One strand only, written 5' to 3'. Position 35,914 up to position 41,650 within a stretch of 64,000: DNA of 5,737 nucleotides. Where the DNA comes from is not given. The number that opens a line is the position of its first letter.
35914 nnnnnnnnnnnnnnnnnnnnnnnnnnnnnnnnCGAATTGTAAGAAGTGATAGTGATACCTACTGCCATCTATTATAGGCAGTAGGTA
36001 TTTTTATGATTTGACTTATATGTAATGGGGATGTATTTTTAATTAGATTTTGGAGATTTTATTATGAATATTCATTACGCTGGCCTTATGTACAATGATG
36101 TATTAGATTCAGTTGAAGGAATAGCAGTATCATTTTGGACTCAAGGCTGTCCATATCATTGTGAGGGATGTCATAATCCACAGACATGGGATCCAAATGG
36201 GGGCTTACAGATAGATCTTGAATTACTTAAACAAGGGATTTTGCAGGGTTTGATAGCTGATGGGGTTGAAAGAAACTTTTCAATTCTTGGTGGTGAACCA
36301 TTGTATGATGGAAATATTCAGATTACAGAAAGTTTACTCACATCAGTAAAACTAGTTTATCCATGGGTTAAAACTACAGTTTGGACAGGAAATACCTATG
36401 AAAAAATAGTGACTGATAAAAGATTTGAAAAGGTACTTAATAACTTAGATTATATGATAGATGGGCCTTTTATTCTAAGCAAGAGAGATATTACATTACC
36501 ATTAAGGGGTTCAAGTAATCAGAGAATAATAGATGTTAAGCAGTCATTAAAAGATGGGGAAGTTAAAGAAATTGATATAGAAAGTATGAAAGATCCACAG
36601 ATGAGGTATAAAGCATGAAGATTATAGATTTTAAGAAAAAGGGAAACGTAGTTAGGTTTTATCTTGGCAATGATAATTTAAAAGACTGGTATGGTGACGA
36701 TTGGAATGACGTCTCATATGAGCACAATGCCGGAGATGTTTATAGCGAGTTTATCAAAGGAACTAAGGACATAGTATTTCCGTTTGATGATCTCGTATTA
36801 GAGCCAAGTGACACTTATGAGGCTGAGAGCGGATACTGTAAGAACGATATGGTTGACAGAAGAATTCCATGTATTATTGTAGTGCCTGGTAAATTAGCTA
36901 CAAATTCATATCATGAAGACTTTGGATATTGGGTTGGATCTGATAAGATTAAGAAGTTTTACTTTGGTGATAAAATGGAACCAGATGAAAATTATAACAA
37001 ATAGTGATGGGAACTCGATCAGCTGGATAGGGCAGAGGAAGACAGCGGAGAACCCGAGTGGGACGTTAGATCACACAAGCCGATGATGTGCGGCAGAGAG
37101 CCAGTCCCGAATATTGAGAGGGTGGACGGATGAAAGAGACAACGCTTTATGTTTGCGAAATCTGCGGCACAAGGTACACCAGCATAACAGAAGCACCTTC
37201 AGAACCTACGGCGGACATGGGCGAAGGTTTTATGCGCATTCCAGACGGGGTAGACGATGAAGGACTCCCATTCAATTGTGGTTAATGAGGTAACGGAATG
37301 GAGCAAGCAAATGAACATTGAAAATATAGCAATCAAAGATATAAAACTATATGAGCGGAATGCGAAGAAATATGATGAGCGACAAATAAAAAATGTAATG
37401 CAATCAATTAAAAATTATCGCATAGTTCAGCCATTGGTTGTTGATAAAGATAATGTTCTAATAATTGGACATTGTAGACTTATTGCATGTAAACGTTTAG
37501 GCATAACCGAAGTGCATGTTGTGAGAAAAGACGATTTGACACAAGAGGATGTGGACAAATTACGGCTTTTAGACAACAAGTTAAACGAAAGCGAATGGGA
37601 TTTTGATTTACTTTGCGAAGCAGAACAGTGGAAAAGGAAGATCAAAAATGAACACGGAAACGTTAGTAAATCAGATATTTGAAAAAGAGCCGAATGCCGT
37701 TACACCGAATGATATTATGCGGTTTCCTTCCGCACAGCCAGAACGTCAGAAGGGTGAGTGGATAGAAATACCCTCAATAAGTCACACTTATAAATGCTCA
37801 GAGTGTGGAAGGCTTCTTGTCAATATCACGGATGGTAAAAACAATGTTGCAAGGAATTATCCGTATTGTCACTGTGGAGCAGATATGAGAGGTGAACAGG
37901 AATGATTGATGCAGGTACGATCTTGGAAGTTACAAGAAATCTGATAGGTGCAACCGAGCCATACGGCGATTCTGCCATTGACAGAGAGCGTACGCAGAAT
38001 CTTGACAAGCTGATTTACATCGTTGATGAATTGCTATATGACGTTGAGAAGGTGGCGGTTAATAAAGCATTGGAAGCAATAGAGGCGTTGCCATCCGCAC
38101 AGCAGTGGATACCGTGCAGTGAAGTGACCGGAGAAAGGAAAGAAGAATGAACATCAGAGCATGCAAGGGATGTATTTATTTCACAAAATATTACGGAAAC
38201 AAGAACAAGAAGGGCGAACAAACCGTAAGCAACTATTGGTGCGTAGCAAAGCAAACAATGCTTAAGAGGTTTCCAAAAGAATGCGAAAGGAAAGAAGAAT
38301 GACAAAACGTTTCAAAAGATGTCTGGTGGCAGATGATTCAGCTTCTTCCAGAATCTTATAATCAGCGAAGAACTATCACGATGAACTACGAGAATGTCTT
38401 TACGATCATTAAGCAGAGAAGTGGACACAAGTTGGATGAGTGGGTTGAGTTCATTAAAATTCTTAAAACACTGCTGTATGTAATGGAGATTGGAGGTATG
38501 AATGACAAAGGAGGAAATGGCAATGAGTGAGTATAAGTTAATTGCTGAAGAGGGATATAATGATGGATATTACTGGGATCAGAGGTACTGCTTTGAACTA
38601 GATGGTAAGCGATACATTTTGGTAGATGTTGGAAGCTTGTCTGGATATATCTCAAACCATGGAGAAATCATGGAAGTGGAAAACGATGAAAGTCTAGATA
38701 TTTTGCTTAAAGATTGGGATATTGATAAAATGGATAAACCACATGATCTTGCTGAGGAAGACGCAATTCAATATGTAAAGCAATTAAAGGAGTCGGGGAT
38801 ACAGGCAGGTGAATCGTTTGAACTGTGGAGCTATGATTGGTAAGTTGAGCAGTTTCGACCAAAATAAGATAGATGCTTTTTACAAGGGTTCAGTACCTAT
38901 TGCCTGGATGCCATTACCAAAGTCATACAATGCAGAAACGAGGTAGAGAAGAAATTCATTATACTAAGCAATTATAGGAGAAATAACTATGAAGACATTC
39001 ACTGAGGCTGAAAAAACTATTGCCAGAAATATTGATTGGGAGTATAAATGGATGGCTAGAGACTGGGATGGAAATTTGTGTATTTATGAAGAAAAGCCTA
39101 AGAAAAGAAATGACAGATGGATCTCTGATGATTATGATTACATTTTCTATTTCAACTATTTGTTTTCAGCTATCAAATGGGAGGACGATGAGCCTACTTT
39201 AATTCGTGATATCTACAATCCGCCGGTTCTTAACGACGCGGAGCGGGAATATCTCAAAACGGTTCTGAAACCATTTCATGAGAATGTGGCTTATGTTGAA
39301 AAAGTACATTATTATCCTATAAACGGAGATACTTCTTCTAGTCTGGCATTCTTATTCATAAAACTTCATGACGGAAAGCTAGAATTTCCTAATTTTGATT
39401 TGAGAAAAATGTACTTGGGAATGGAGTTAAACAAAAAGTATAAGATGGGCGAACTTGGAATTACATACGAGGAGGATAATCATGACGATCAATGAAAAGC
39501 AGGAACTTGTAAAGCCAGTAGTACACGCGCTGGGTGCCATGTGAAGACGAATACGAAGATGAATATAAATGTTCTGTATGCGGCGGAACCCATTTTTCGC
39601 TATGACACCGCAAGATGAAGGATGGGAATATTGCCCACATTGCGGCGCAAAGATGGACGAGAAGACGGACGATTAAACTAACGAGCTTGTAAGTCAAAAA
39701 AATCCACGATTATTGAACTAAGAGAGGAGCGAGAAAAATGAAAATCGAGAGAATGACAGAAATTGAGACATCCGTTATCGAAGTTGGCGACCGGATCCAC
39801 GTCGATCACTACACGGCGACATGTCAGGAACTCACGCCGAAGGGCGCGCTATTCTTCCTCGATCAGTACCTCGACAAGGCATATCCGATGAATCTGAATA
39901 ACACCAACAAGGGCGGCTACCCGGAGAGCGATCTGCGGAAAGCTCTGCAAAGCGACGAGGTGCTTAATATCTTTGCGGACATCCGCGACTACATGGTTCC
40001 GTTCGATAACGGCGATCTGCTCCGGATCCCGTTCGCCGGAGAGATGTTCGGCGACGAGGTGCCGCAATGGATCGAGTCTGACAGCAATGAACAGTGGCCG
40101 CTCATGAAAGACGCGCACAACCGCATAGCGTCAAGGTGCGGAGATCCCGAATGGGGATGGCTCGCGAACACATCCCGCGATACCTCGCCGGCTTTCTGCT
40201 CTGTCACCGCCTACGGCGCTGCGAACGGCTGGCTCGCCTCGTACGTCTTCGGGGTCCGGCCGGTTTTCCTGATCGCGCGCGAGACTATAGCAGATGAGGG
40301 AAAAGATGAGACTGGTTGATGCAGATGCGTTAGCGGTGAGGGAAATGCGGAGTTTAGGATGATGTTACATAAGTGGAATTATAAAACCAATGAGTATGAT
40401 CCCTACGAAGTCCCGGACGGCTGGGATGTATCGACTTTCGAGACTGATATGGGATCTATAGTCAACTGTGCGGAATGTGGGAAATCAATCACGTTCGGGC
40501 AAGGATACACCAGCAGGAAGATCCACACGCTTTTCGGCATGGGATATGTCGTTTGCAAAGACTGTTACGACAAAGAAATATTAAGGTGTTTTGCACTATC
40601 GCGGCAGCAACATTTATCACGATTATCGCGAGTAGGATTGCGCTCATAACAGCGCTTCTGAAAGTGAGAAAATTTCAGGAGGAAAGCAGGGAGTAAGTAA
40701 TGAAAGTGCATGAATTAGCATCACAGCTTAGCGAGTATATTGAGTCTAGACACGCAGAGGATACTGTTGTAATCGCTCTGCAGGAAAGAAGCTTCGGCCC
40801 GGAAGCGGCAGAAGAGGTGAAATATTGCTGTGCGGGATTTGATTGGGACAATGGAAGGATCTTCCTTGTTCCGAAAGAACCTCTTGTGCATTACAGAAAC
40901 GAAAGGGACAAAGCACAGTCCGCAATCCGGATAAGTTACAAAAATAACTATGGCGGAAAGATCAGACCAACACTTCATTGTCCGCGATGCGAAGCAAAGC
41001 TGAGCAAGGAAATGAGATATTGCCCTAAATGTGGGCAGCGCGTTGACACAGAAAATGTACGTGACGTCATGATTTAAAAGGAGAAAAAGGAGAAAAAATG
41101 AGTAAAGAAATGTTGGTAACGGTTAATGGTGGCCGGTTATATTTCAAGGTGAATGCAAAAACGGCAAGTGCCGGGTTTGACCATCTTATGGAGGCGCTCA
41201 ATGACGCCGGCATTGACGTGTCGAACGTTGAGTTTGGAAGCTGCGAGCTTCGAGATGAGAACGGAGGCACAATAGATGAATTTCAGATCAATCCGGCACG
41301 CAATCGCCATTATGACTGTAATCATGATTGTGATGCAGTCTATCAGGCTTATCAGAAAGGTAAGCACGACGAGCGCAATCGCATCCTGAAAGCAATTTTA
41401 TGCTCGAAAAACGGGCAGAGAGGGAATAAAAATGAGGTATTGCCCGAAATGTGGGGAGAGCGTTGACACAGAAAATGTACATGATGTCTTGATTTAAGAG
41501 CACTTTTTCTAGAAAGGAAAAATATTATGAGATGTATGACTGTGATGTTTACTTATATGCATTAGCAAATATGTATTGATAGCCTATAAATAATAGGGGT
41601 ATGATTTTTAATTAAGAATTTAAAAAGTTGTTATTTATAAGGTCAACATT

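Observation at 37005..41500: A 4.5-kb GC-rich island embedded in AT-rich phage DNA, carrying ParB-like nuclease, DUF6273 and many zinc-ribbon minigenes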

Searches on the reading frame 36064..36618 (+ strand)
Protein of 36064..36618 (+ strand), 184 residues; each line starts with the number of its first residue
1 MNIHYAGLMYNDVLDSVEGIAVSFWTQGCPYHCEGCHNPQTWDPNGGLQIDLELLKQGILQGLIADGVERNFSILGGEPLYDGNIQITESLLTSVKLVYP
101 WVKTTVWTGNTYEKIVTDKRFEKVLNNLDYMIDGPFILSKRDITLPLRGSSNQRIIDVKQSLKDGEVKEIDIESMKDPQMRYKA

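Call 13: find_encoding_contigs(protein=window:36064-36618:+, flank=10000, max_places=10)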
Protein window:36064-36618:+ (184 aa): 3 contigs read that carry it; 2 places shown.
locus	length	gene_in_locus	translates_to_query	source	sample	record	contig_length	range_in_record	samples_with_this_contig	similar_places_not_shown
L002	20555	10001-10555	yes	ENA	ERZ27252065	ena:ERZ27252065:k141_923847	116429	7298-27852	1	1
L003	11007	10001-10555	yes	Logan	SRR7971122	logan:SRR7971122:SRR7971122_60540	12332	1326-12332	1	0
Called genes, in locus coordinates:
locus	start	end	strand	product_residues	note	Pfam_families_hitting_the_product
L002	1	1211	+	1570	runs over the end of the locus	PF00476:DNA_pol_A, PF14528:LAGLIDADG_3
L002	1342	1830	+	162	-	-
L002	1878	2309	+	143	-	-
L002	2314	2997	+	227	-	PF01987:AIM24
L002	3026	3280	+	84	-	-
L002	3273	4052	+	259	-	PF11672:DUF3268 (weak)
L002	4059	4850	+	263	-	-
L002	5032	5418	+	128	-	-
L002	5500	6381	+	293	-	PF01145:Band_7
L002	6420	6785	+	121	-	-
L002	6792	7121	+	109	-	-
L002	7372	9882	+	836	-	PF03477:ATP-cone, PF13597:NRDD, PF01228:Gly_radical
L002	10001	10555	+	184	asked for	PF13353:Fer4_12, PF04055:Radical_SAM (weak)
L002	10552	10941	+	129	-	-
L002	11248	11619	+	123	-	PF02195:ParB_N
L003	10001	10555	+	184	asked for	PF13353:Fer4_12, PF04055:Radical_SAM (weak)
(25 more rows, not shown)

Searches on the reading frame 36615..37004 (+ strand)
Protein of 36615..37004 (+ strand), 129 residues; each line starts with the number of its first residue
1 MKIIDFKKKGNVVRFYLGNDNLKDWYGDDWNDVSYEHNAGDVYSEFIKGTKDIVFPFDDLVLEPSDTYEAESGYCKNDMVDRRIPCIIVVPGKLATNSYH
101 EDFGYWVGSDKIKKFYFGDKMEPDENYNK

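Call 8: search_protein_families(library=pfam, proteins=[window:36615-37004:+], max_evalue=0.01)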
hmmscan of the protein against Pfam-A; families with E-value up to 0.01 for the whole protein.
window:36615-37004:+ (129 aa): 0 families

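Call 45: list_cluster_members(proteins=[P0121, window:36615-37004:+, window:37311-37682:+, window:40700-41077:+, window:41098-41466:+, window:38989-39495:+, window:38502-38843:+])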
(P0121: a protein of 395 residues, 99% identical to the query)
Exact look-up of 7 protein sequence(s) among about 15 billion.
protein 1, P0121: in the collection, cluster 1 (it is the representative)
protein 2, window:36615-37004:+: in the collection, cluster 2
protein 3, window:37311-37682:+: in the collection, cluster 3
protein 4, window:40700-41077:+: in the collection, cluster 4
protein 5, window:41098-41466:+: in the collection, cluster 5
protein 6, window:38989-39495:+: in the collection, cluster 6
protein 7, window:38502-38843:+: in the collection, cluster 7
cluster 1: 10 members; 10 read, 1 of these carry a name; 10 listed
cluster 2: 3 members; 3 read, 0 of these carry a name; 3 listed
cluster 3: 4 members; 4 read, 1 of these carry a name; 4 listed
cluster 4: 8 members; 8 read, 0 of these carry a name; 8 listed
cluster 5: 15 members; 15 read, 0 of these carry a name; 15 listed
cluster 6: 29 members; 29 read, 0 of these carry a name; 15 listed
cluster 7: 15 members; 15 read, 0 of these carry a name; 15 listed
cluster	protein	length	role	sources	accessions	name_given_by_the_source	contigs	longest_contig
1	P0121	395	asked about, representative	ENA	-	-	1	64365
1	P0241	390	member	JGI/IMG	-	hypothetical protein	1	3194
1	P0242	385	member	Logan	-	-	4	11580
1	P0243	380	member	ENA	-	-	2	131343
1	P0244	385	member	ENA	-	-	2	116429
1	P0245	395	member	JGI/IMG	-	-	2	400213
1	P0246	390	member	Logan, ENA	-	-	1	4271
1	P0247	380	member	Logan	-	-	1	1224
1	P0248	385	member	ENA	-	-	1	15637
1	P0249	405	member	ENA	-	-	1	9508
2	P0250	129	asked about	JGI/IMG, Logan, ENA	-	-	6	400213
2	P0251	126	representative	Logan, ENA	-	-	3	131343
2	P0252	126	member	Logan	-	-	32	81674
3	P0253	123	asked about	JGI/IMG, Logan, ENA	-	-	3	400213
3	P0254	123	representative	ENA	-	-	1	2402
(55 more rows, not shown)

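Call 82: search_protein_families(library=phrogs, proteins=[window:36615-37004:+], max_evalue=0.01)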
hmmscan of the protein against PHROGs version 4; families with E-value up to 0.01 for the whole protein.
window:36615-37004:+ (129 aa): 0 families

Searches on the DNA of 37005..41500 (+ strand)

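Call 17: search_dna_similar(query=window:37005-41500:+, collection=phages, mode=distant, max_rows=30)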
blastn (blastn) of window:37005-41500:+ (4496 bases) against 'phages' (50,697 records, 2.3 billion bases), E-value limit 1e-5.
Records with a match: 1; places in all: 1; records where one place covers at least 80% of the query: 0.
Best place of each record, by identity: 60-80% 1.
By first word of the organism name: Acutalibacter 1.
By host as written in the record: Acutalibacter muris 1.
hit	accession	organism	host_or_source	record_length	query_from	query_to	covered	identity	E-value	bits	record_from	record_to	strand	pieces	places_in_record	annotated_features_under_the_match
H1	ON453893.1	Acutalibacter phage Fontainebleau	Acutalibacter muris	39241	2779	3271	11%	68.5%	2e-42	182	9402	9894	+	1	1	hypothetical protein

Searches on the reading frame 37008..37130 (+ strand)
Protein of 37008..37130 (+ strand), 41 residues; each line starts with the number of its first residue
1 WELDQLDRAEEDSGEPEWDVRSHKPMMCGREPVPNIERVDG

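Call 82: search_protein_families(library=phrogs, proteins=[window:37008-37130:+], max_evalue=0.01)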
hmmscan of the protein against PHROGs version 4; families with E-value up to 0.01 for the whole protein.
seq(41 aa): 0 families

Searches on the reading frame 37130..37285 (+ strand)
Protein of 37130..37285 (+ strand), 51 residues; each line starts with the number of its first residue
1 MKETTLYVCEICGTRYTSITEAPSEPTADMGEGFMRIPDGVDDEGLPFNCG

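Call 5: search_protein_families(library=pfam, proteins=[window:37130-37285:+], max_evalue=0.1)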
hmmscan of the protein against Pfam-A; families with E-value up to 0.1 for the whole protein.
window:37130-37285:+ (51 aa): 0 families

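Call 9: search_protein_families(library=phrogs, proteins=[window:37130-37285:+], max_evalue=0.01)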
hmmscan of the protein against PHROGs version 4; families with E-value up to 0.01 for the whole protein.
window:37130-37285:+ (51 aa): 1 family
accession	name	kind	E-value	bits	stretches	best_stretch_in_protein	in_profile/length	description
phrog_18107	-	unknown function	1.5e-05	26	1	16-49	169-201/201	-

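Call 53: search_protein_families(library=padloc, proteins=[window:37130-37285:+], max_evalue=0.01)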
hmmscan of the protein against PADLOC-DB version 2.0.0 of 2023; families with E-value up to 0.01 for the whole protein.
window:37130-37285:+ (51 aa): 0 families

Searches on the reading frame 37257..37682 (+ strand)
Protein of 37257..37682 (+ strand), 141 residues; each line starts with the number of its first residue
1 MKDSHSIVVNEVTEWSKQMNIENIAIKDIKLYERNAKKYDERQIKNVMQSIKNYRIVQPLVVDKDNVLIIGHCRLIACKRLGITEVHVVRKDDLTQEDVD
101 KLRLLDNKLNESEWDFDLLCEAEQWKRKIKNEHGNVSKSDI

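Call 5: search_protein_families(library=pfam, proteins=[window:37257-37682:+], max_evalue=0.1)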
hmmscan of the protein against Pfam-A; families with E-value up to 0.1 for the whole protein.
window:37257-37682:+ (141 aa): 1 family
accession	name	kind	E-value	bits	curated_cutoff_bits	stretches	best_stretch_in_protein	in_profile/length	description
PF02195.25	ParB_N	-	1.3e-06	28.8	26.3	1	20-107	2-93/95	ParB N-terminal domain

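Call 9: search_protein_families(library=phrogs, proteins=[window:37257-37682:+], max_evalue=0.01)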
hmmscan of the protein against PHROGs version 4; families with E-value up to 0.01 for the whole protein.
window:37257-37682:+ (141 aa): 21 families
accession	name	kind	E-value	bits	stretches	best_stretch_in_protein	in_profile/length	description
phrog_620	-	DNA, RNA and nucleotide metabolism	1.3e-30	108.1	1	16-120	4-109/217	ParB-like partition protein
phrog_930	-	DNA, RNA and nucleotide metabolism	2.2e-26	94.1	1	17-119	3-105/223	ParB-like partition protein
phrog_498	-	other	6.1e-25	88.8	1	13-120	27-137/633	DNA methyltransferase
phrog_15396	-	DNA, RNA and nucleotide metabolism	5.2e-24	86.5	1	19-120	2-104/258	ParB-like partition nuclease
phrog_940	-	DNA, RNA and nucleotide metabolism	6.4e-24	85.9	1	17-127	2-114/388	nuclease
phrog_8071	-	DNA, RNA and nucleotide metabolism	3.3e-17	63.8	1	17-118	3-105/389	ParB-like partition protein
phrog_18056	-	DNA, RNA and nucleotide metabolism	5.7e-14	52.8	1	19-106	1-87/387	ParB-like partition nuclease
phrog_12047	-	DNA, RNA and nucleotide metabolism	1.3e-11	45.6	1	24-91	3-68/301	ParB-like partition nuclease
phrog_9353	-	unknown function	1.9e-10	42.1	1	17-120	7-116/245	-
phrog_5475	-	unknown function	1.1e-09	38.6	1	20-137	2-113/458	-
phrog_3264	-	DNA, RNA and nucleotide metabolism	1.3e-09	39.2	1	16-107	38-138/337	ParB-like partition protein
phrog_4715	-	DNA, RNA and nucleotide metabolism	3.8e-09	36.5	1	11-132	137-262/630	ParB-like partition protein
phrog_723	-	DNA, RNA and nucleotide metabolism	1.1e-08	36.1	1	18-120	10-116/223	ParB-like partition protein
phrog_1033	-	DNA, RNA and nucleotide metabolism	6.5e-07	30.4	1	17-102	29-124/334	ParB-like partition protein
phrog_6218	-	DNA, RNA and nucleotide metabolism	2.6e-06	27.9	1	40-95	23-83/506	ParB-like partition protein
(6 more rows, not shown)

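Call 53: search_protein_families(library=padloc, proteins=[window:37257-37682:+], max_evalue=0.01)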
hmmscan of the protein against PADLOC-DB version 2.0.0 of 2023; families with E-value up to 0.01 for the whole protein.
window:37257-37682:+ (141 aa): 1 family
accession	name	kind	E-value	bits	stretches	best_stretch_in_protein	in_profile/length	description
PDLC03229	MTase_II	-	2.7e-14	50.8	1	18-119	7-113/436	Type II methyltransferase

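Call 86: find_related_loci(query=window:37311-37682:+, collection=viral_contigs, flank=5000)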
Query window:37311-37682:+ (123 aa) in viral_contigs; peptide patterns used: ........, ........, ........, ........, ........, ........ (x = any residue, [..] = any of these).
49 stretches matched a pattern; 43 encode a relative of the query (tblastn E <= 1e-3); 43 distinct loci.
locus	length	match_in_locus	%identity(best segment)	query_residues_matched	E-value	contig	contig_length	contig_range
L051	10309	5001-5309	82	1-103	4e-52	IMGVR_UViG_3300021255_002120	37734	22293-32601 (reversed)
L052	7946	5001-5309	82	1-103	1e-51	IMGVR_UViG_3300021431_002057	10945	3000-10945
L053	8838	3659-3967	83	1-103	7e-51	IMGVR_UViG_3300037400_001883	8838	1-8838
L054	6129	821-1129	81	1-103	3e-50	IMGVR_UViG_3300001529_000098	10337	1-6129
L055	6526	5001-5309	76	1-103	3e-48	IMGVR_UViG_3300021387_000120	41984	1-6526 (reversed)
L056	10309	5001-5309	77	1-103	1e-47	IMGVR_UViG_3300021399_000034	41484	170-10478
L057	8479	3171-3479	75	1-103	5e-47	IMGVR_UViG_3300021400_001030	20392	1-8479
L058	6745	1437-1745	74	1-103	6e-46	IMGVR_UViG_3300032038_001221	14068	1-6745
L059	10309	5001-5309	72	1-103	2e-45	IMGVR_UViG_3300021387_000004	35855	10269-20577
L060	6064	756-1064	73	1-103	5e-44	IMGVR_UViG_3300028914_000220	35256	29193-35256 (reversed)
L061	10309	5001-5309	70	1-103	2e-43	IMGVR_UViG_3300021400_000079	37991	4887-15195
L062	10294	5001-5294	73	6-103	4e-43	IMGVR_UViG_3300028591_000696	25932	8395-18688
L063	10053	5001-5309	70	1-103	2e-42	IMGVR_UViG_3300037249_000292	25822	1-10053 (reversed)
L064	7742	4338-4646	65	1-103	5e-41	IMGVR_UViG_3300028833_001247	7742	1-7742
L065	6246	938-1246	65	1-103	5e-41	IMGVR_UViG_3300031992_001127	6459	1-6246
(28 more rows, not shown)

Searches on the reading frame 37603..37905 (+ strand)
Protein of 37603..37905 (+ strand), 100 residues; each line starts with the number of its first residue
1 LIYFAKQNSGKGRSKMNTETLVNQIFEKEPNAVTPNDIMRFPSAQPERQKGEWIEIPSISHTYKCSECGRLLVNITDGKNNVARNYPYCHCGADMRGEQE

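Call 5: search_protein_families(library=pfam, proteins=[window:37603-37905:+], max_evalue=0.1)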
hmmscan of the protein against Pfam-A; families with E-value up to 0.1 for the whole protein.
window:37603-37905:+ (100 aa): 2 families
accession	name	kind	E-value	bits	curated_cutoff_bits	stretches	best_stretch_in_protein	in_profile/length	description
PF06338.17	ComK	-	0.013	15.6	22.3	1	17-80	60-123/152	ComK protein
PF01667.23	Ribosomal_S27e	-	0.051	13.7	24.5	0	63-83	27-47/55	Ribosomal protein S27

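Call 9: search_protein_families(library=phrogs, proteins=[window:37603-37905:+], max_evalue=0.01)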
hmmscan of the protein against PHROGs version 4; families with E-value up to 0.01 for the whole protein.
window:37603-37905:+ (100 aa): 0 families

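Call 53: search_protein_families(library=padloc, proteins=[window:37648-37905:+], max_evalue=0.01)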
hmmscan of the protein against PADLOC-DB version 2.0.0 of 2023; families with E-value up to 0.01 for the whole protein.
window:37648-37905:+ (85 aa): 0 families

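Call 82: search_protein_families(library=phrogs, proteins=[window:37648-37905:+], max_evalue=0.01)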
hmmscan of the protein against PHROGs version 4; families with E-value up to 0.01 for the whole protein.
window:37648-37905:+ (85 aa): 0 families
